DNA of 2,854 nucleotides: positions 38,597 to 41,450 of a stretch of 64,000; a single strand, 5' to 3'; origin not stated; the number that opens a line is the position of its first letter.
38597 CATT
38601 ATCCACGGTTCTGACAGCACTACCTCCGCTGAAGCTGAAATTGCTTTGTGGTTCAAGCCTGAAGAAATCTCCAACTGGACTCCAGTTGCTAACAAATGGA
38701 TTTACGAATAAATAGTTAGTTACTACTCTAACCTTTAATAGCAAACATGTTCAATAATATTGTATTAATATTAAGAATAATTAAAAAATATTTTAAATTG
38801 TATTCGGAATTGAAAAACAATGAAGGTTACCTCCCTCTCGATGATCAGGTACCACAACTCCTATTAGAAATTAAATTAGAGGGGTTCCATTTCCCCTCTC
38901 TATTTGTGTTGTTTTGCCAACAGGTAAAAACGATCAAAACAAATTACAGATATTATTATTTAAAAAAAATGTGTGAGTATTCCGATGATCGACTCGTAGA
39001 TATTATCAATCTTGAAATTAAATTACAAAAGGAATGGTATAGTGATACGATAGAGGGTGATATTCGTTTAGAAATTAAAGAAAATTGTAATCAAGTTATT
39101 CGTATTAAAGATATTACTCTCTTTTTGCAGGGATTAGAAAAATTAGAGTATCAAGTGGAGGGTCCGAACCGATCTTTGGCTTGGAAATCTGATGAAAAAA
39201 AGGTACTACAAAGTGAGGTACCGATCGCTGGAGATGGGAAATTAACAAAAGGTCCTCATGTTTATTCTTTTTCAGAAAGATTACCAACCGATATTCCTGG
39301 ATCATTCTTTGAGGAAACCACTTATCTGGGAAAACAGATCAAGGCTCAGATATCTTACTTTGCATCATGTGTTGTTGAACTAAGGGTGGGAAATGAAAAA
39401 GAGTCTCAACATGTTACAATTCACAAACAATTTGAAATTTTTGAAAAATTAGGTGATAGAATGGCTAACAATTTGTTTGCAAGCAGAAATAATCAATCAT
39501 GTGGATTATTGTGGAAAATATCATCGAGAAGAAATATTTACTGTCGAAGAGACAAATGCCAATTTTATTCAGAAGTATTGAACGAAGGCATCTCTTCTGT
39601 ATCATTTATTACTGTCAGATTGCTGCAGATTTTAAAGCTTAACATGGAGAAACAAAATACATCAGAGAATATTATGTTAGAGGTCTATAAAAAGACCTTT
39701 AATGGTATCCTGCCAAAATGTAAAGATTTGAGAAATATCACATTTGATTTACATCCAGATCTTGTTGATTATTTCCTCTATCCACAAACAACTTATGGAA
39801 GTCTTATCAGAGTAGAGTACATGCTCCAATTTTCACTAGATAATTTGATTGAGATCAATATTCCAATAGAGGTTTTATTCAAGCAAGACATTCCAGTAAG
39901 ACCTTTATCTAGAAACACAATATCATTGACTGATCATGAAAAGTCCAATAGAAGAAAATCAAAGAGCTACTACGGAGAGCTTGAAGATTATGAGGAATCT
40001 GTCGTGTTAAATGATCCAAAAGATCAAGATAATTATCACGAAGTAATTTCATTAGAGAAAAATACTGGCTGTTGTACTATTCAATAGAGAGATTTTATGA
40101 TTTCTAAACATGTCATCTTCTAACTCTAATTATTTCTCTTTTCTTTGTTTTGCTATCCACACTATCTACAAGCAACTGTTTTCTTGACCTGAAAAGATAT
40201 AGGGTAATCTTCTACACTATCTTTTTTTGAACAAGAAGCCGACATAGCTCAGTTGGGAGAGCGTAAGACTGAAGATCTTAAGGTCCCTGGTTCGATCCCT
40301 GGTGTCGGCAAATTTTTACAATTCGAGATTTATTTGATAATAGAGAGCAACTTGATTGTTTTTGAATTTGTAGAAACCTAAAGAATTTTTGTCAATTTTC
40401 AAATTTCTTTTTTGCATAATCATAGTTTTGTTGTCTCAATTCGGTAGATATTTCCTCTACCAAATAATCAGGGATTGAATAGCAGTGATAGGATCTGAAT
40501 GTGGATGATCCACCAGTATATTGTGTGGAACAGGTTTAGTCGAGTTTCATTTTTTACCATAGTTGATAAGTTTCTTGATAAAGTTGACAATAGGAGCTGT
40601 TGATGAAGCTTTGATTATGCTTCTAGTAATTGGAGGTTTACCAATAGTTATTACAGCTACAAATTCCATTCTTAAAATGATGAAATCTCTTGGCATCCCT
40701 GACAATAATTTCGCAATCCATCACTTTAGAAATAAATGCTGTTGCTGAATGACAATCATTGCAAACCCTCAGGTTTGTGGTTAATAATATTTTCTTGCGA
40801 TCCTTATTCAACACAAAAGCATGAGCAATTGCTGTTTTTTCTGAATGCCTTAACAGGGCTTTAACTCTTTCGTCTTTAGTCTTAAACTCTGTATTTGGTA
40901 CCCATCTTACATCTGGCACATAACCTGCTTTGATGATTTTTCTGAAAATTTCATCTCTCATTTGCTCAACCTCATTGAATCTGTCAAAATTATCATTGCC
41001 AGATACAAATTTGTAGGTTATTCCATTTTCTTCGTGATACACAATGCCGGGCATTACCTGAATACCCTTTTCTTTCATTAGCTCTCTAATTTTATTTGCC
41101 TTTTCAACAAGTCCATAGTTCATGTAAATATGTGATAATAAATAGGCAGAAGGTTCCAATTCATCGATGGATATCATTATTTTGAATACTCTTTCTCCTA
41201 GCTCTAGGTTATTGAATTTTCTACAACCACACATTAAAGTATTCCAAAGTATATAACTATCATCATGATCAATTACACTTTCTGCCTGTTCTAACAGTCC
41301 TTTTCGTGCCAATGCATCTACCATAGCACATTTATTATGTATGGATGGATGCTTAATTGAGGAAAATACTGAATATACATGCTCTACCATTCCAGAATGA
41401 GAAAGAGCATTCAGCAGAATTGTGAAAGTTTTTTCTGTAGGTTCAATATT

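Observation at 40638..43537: Plant-editing-factor-like DYW-type PPR gene in an amoebozoan-like nuclear genome, apparently split, with an antisense PPR fragment between the two ORFs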

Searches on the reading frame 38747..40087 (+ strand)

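Call 49: search_protein_families(library=pfam, proteins=[window:38747-40087:+], max_evalue=0.01)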
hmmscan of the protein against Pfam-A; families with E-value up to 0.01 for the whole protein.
window:38747-40087:+ (446 aa): 2 families
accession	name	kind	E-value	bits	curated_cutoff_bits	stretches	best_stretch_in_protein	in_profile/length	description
PF00339.34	Arrestin_N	-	4e-06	27.3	24.9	1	100-225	16-141/148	Arrestin (or S-antigen), N-terminal domain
PF02752.27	Arrestin_C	-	0.00013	22.8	27.7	1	258-376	9-132/137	Arrestin (or S-antigen), C-terminal domain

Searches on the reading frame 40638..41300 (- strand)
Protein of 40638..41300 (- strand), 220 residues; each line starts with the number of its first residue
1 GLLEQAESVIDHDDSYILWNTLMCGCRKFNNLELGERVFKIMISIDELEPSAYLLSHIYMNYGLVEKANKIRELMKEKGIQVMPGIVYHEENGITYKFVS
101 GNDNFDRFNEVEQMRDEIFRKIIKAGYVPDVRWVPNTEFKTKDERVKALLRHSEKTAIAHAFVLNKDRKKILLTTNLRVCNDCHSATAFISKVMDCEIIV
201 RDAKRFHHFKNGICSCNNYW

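Call 44: search_solved_structures(query=window:40638-41300:-, show_alignments=2)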
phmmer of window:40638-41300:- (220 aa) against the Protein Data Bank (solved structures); distinct sequences matched with E-value up to 0.001: 4.
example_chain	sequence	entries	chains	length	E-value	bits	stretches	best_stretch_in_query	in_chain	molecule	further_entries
9kfx_A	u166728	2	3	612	3.6e-51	177.2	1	3-220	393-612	Synthetic PPR-DYW protein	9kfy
7o4e_A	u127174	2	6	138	1.1e-25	93.9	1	87-220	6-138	Pentatricopeptide repeat-containing protein At3g63370, chloroplastic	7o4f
7w86_A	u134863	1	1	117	7.3e-24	87.9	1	118-220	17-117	Pentatricopeptide repeat-containing protein DWY1, chloroplastic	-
5iww_D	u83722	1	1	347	5.7e-07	32.7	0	18-81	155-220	PLS9-PPR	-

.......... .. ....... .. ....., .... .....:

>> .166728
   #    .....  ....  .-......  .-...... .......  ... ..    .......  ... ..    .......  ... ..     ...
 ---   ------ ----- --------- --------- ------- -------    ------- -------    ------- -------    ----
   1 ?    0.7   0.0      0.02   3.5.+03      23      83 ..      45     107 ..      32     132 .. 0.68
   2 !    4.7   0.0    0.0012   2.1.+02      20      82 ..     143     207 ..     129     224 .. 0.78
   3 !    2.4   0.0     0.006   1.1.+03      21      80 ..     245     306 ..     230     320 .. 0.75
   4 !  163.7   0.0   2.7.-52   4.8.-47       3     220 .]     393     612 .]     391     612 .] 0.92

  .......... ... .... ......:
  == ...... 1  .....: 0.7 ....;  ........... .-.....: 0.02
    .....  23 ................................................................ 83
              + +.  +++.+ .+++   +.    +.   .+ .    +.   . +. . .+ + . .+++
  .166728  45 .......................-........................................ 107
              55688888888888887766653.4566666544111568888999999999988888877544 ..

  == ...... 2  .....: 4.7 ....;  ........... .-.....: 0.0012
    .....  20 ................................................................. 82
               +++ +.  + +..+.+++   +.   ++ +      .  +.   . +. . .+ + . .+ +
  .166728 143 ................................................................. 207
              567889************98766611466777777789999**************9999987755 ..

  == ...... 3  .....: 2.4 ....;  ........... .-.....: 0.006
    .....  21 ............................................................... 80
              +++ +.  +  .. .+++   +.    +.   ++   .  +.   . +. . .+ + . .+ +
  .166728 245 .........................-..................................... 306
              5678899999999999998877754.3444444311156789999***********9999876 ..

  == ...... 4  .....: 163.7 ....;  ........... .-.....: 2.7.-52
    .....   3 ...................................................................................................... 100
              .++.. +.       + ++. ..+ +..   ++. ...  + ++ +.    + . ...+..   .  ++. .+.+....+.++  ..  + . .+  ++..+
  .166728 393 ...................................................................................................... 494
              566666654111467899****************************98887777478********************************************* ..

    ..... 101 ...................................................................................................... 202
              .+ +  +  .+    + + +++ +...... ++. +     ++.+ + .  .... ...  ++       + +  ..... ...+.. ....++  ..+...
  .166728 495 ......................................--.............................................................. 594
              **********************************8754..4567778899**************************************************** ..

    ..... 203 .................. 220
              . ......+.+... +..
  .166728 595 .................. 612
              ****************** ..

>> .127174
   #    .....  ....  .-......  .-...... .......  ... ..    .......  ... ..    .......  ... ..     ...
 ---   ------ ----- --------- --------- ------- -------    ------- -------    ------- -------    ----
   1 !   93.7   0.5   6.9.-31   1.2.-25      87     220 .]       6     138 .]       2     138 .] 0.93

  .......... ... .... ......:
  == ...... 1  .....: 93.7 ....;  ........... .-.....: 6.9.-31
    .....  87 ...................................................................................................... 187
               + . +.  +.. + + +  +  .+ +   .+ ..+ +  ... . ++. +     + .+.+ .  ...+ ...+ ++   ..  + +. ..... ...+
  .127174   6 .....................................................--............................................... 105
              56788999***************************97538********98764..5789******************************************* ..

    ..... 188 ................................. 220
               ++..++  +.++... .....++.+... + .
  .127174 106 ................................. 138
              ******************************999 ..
